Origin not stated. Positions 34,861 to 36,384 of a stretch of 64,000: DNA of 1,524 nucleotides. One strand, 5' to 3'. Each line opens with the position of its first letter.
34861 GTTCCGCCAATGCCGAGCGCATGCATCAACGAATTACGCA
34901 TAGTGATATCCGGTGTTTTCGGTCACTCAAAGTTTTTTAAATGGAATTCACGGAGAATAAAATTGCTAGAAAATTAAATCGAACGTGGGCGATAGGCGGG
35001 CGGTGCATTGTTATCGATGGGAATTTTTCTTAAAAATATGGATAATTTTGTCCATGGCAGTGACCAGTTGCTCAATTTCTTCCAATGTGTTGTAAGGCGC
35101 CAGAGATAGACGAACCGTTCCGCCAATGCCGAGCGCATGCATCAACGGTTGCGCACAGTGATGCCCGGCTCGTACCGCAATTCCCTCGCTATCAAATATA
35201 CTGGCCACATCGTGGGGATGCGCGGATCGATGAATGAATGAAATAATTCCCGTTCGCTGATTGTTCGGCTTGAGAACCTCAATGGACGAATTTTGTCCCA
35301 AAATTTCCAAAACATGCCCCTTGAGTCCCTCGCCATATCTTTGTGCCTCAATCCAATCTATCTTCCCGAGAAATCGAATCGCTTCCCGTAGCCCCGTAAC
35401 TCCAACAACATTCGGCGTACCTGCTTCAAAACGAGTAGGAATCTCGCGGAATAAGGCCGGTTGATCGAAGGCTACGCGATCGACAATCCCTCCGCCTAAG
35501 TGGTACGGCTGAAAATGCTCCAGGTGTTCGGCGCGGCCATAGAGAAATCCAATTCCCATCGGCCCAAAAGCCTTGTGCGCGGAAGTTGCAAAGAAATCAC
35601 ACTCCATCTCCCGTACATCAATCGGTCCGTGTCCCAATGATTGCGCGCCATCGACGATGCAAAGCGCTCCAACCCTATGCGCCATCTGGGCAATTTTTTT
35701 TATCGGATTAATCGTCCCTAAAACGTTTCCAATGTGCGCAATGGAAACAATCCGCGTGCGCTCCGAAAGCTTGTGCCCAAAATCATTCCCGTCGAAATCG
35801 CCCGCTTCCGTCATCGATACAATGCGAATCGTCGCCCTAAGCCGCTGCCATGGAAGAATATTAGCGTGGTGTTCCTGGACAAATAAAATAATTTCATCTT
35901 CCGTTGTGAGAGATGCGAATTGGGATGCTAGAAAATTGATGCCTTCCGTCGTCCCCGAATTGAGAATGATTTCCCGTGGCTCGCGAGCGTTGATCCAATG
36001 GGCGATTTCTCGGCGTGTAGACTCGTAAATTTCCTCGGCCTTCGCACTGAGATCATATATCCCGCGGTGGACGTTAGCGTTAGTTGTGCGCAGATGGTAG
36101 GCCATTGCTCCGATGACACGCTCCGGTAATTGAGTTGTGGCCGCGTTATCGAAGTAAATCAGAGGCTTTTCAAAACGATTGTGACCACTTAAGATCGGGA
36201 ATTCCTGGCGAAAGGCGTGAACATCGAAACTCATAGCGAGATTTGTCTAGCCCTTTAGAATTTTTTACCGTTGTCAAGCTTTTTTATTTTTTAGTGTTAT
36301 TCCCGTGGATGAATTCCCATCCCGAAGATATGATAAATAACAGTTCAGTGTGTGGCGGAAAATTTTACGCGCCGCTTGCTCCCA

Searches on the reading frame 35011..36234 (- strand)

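Call 68: search_protein_families(library=pfam, max_evalue=0.00001, proteins=[window:35011-36234:-])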
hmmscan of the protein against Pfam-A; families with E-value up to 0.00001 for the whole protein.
window:35011-36234:- (407 aa): 2 families
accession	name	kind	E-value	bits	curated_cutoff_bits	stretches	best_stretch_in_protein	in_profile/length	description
PF00266.25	Aminotran_5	-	4.7e-124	414.6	21.5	1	26-390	1-371/371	Aminotransferase class-V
PF00155.27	Aminotran_1_2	-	1.7e-08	34.5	19.7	1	70-241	44-241/361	Aminotransferase class I and II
